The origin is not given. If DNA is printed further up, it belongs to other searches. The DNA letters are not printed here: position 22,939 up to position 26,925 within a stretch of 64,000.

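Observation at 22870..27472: Receptor-type class III cyclase with large PBP/VFT ectodomain (trypanosomatid-like architecture), and a CNBD channel 26 kb away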

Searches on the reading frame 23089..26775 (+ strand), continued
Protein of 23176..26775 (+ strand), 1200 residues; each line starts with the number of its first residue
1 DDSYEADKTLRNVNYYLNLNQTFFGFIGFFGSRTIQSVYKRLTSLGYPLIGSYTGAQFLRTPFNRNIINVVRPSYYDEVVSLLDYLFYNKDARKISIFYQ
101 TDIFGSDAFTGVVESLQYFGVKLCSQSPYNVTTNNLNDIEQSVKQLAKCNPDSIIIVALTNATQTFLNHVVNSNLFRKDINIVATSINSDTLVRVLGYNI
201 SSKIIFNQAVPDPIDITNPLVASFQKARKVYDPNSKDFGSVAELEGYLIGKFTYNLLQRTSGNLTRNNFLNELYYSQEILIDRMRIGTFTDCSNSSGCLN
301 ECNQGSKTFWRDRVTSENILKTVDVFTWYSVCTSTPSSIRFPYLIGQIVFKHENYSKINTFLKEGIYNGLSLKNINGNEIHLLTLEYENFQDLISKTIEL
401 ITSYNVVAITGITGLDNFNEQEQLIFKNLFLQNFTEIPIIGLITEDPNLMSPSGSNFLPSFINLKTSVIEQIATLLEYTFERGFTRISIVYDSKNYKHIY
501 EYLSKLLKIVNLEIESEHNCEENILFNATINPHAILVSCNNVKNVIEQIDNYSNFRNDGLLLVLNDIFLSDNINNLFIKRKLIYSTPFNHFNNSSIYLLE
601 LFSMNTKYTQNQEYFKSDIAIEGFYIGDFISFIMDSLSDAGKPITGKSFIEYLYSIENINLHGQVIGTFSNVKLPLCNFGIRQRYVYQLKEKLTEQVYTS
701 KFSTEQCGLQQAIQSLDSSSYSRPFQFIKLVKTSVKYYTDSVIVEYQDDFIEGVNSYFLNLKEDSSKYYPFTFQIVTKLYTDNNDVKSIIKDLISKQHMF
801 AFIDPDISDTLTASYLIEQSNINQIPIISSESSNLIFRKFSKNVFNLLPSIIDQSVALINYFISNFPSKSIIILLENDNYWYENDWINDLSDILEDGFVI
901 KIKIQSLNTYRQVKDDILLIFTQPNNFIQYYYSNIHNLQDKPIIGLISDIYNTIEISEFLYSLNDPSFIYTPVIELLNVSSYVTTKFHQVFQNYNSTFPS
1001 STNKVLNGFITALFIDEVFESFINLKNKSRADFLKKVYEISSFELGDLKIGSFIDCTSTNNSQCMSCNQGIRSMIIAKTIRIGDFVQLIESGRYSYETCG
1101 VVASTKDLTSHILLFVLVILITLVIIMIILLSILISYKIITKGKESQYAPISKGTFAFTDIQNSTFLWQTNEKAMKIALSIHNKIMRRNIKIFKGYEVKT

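Call 50: search_solved_structures(query=P0126, max_evalue=1e-10, show_alignments=1)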
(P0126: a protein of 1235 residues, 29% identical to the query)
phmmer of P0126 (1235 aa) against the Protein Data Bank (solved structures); distinct sequences matched with E-value up to 1e-10: 4.
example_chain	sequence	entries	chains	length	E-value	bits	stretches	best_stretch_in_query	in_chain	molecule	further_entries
1fx4_A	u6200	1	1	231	3.9e-47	164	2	814-919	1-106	RECEPTOR-TYPE ADENYLATE CYCLASE GRESAG 4.3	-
1fx2_A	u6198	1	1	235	5.1e-45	157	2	815-918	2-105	RECEPTOR-TYPE ADENYLATE CYCLASE GRESAG 4.1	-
4kv7_A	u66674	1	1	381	5.5e-30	107.2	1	21-356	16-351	Probable leucine/isoleucine/valine-binding protein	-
3lop_A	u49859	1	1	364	5.8e-15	57.5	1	27-330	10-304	Substrate binding periplasmic protein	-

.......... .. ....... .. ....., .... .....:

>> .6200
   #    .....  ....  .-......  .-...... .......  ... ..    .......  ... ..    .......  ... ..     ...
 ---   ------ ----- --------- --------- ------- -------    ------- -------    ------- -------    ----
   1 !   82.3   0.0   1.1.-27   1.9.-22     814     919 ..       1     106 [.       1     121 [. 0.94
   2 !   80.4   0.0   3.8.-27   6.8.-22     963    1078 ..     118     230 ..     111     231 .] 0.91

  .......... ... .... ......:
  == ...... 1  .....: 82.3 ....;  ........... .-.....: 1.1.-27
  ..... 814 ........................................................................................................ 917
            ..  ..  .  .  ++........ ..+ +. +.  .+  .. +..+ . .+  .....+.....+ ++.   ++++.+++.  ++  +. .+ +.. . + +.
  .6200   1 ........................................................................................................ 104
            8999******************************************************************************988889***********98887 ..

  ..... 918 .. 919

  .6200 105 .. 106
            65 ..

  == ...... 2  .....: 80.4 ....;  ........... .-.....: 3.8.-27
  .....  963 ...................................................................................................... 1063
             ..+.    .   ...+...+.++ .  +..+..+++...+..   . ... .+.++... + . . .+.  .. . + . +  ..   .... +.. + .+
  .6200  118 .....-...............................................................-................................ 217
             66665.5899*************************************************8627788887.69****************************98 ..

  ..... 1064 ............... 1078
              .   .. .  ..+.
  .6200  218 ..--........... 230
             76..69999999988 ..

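Call 52: search_protein_families(library=pfam, proteins=[P0126, P0153, P0171, P0249, P0103, P0105], max_evalue=0.001)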
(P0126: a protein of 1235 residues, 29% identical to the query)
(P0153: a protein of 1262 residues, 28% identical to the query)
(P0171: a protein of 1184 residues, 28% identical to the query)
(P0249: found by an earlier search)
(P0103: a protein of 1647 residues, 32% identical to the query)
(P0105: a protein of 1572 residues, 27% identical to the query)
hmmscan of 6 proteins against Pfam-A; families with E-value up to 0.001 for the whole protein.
P0126 (1235 aa): 5 families
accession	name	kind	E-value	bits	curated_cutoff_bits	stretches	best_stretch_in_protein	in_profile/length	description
PF25493.1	Peripla_BP_A-cyclase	-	3.7e-43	148.4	27.2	2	511-738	97-331/373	Adenylate cyclase, periplasmic binding protein-like domain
PF13458.12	Peripla_BP_6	-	4.2e-29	102.7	31.7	1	29-349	8-315/343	Periplasmic binding protein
PF00211.25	Guanylate_cyc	-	1e-21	77.8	21.9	1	821-1028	4-150/183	Adenylate and Guanylate cyclase catalytic domain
PF01094.35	ANF_receptor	-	2.4e-06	27.3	25.4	1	47-227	7-187/353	Receptor family ligand binding region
PF25495.1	Peripla_BP_A-cyclase_1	-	0.00064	20.1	27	0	145-228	2-89/144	Adenylate cyclase, periplasmic binding protein-like domain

P0153 (1262 aa): 4 families
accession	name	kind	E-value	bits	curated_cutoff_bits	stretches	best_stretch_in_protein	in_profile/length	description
PF25493.1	Peripla_BP_A-cyclase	-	2.2e-49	168.8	27.2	2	504-761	87-352/373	Adenylate cyclase, periplasmic binding protein-like domain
PF13458.12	Peripla_BP_6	-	4.7e-36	125.6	31.7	1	38-361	11-321/343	Periplasmic binding protein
PF00211.25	Guanylate_cyc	-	2e-24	86.7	21.9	1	831-1089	7-172/183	Adenylate and Guanylate cyclase catalytic domain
PF01094.35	ANF_receptor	-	8.5e-08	32.1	25.4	1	53-248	7-201/353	Receptor family ligand binding region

P0171 (1184 aa): 4 families
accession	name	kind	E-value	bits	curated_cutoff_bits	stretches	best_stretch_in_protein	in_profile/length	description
PF13458.12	Peripla_BP_6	-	7.6e-33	115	31.7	2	44-353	24-322/343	Periplasmic binding protein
PF00211.25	Guanylate_cyc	-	3.9e-29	102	21.9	1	805-985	5-172/183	Adenylate and Guanylate cyclase catalytic domain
PF25493.1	Peripla_BP_A-cyclase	-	1.5e-08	34.5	27.2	0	657-755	273-372/373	Adenylate cyclase, periplasmic binding protein-like domain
PF01094.35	ANF_receptor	-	3.5e-08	33.3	25.4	1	45-251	6-217/353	Receptor family ligand binding region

P0249 (1538 aa): 4 families
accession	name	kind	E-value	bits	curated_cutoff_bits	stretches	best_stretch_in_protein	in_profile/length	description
PF13458.12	Peripla_BP_6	-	4.6e-36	125.6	31.7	1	57-371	4-309/343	Periplasmic binding protein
PF00211.25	Guanylate_cyc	-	3.9e-18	66.1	21.9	1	1260-1418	5-150/183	Adenylate and Guanylate cyclase catalytic domain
PF01094.35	ANF_receptor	-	6e-14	52.3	25.4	1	80-326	8-253/353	Receptor family ligand binding region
PF25493.1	Peripla_BP_A-cyclase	-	1.6e-13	50.8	27.2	0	302-414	236-346/373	Adenylate cyclase, periplasmic binding protein-like domain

P0103 (1647 aa): 3 families
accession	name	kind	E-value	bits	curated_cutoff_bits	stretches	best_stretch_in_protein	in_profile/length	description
PF13458.12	Peripla_BP_6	-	3.5e-22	80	31.7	2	122-219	65-159/343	Periplasmic binding protein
PF00211.25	Guanylate_cyc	-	9e-18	64.9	21.9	1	1400-1568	2-161/183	Adenylate and Guanylate cyclase catalytic domain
PF01094.35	ANF_receptor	-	2.4e-05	24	25.4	0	54-222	6-146/353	Receptor family ligand binding region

P0105 (1572 aa): 5 families
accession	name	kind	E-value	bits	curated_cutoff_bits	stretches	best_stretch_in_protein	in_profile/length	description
PF13458.12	Peripla_BP_6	-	1.7e-46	159.9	31.7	2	26-339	8-311/343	Periplasmic binding protein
PF00211.25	Guanylate_cyc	-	2.2e-28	99.5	21.9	1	1168-1329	5-156/183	Adenylate and Guanylate cyclase catalytic domain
PF25493.1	Peripla_BP_A-cyclase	-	2.2e-18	66.9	27.2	2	650-751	224-328/373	Adenylate cyclase, periplasmic binding protein-like domain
PF01094.35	ANF_receptor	-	2e-09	37.4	25.4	1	44-235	7-201/353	Receptor family ligand binding region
PF13433.12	Peripla_BP_5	-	0.00046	19.8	27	0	28-95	9-77/363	Periplasmic binding protein domain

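Call 59: predict_structure(alignment_id=A2)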
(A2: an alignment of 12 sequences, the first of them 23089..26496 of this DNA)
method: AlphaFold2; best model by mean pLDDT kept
length: 1136 residues; sequences in the alignment: 12
mean_pLDDT: 80.1   pTM: 0.70
mean pLDDT of the five models: 80.1, 79.3, 77.4, 75.7, 74.0
residues with pLDDT >= 90: 233; 70-90: 688; 50-70: 180; < 50: 35
segments of 3 or more residues with pLDDT < 50: 472-474, 596-600, 765-774, 979-981, 1004-1008, 1133-1136
pLDDT, mean of each block of 10 residues (from residue 1): 92 90 87 79 83 78 73 83 62 80 81 90 91 83 90 87 71 91 88 88 87 79 84 87 88 92 84 91 90 88 88 83 55 82 81 79 76 92 83 89 74 92 92 90 81 84 85 52 67 84 92 90 83 90 89 74 88 86 81 63 70 84 74 67 69 91 91 92 91 86 77 84 83 79 71 88 53 62 87 66 86 84 88 84 91 88 75 84 83 84 74 66 61 76 76 79 81 71 60 65 52 78 62 82 90 77 89 84 70 73 75 68 75 44
secondary structure, 60 per line:
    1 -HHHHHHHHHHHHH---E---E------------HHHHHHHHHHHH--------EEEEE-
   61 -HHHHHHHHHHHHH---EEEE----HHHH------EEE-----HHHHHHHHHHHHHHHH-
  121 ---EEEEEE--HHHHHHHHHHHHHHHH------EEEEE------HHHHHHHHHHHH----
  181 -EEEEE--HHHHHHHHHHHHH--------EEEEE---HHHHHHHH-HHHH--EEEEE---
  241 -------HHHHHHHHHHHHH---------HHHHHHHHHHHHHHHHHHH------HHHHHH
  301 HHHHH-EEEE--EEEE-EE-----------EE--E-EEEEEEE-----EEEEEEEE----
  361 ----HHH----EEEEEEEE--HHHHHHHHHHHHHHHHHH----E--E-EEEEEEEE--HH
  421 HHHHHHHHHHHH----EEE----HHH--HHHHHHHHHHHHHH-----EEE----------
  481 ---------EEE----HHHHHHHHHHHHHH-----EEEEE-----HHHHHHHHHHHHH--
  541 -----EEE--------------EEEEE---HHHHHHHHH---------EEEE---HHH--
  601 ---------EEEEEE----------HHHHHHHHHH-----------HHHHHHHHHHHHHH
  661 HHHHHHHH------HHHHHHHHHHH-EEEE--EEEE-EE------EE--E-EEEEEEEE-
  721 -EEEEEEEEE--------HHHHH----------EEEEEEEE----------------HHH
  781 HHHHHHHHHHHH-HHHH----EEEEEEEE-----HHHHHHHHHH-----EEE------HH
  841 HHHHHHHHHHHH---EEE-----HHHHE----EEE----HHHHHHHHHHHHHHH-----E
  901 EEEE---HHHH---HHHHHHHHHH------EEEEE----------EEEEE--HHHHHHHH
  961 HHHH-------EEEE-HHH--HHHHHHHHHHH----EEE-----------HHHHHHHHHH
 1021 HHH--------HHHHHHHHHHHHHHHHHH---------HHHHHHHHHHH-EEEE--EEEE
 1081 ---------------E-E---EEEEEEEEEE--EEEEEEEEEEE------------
elements in order (helices of 4 or more, strands of 3 or more residues): H2-14 H35-46 E55-59 H62-74 E78-81 H86-89 E96-98 H104-119 E124-129 H132-147 E154-158 H165-176 E182-186 H189-201 E210-214 H218-225 H227-230 E233-237 H248-260 H270-288 H295-305 E307-310 E313-316 E337-343 E349-356 E372-379 H382-399 E409-416 H419-432 E437-439 H449-462 E468-470 E490-492 H497-510 E516-520 H526-538 E546-548 E563-567 H571-579 E589-592 E610-615 H626-635 H647-668 H675-685 E687-690 E693-696 E712-719 E722-730 H739-743 E754-761 H778-792 H794-797 E802-809 H815-824 E830-832 H839-852 E856-858 H864-867 E873-875 H880-894 E900-904 H908-911 H915-924 E931-935 E946-950 H953-964 E972-975 H982-992 E997-999 H1011-1023 H1032-1049 H1059-1069 E1071-1074 E1077-1080 E1102-1111 E1114-1124

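Call 61: fold_search(model_id=the predicted structure, library=pdb)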
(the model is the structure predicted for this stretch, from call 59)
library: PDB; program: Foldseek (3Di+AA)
matches with E <= 10: 1861; with E <= 0.001: 1041
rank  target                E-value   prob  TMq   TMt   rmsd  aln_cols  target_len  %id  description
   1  4kv7                  1.0e-17  1.00  0.26  0.76   4.1       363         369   24  The crystal structure of a possible leucine/isoleucine/valine-binding protein from Rhodopirellula baltica SH 1 (released 2013-06-05)
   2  4m88                  5.2e-16  1.00  0.27  0.83   3.1       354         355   19  Crystal structure of extracellular ligand-binding receptor from Verminephrobacter eiseniae ef01-2 (released 2013-11-06)
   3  3lop                  2.3e-14  1.00  0.27  0.80   3.7       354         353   20  Crystal structure of substrate-binding periplasmic protein (Pbp) from Ralstonia solanacearum (released 2010-02-23)
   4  4maa                  1.9e-12  1.00  0.26  0.73   4.9       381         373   12  The Crystal Structure of Amino Acid ABC Transporter Substrate-binding Protein from Pseudomonas fluorescens Pf-5 (released 2013-12-04)
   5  3hut                  7.9e-12  1.00  0.24  0.70   4.9       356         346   12  Crystal structure of a putative branched-chain amino acid ABC transporter from Rhodospirillum rubrum (released 2009-06-30)
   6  5x2m_B                9.2e-12  1.00  0.26  0.60   5.8       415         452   13  Crystal structure of the medaka fish taste receptor T1r2a-T1r3 ligand binding domains in complex with L-glutamine (released 2017-05-24)
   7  3td9                  9.7e-12  1.00  0.26  0.79   3.5       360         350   12  Crystal structure of a Leucine binding protein LivK (TM1135) from Thermotoga maritima MSB8 at 1.90 A resolution (released 2011-09-07)
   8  4n03                  1.0e-11  1.00  0.27  0.75   3.3       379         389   16  Fatty acid ABC transporter substrate-binding protein from Thermomonospora curvata (released 2013-10-16)
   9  8vj7_B                2.0e-11  1.00  0.24  0.34  12.7       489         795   10  GluA2 bound to GYKI-52466 and Glutamate, Inhibited State 2 (released 2024-06-05)
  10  4u2q_B                2.0e-11  1.00  0.24  0.34  13.6       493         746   10  Full-length AMPA subtype ionotropic glutamate receptor GluA2 in complex with partial agonist kainate (released 2014-08-20)
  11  4q6w_A                2.3e-11  1.00  0.26  0.73   4.6       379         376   15  Crystal Structure of Periplasmic Binding Protein type 1 from Bordetella pertussis Tohama I complexed with 3-Hydroxy Be (released 2014-07-02)
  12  1qnl                  2.4e-11  1.00  0.27  0.77   3.7       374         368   14  AMIDE RECEPTOR/NEGATIVE REGULATOR OF THE AMIDASE OPERON OF PSEUDOMONAS AERUGINOSA (AMIC) COMPLEXED WITH BUTYRAMIDE (released 1999-12-23)
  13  4q6w_B                2.4e-11  1.00  0.26  0.73   4.4       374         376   15  Crystal Structure of Periplasmic Binding Protein type 1 from Bordetella pertussis Tohama I complexed with 3-Hydroxy Be (released 2014-07-02)
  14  4ru0_A                2.5e-11  1.00  0.26  0.68   3.4       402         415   15  The crystal structure of abc transporter permease from pseudomonas fluorescens group (released 2014-11-26)
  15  5x2o_D                2.6e-11  1.00  0.25  0.61   5.6       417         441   13  Crystal structure of the medaka fish taste receptor T1r2a-T1r3 ligand binding domains in complex with L-arginine (released 2017-05-24)
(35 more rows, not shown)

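Call 75: find_encoding_contigs(protein=P0249, flank=10000, max_places=2)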
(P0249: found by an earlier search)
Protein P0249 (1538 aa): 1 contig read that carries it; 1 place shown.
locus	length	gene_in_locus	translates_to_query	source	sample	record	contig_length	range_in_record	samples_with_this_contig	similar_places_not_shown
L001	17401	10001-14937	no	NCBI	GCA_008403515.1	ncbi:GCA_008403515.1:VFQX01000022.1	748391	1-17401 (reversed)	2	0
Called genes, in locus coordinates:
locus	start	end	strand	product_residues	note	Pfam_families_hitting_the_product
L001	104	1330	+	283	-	PF08713:DNA_alkylation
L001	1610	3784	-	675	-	PF04577:Glyco_transf_61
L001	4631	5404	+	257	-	-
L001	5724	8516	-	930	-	PF00211:Guanylate_cyc (weak)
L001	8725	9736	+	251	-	PF08239:SH3_3, PF05382:Amidase_5, PF00877:NLPC_P60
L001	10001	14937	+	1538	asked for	PF01094:ANF_receptor, PF13458:Peripla_BP_6, PF25493:Peripla_BP_A-cyclase (faint), PF00211:Guanylate_cyc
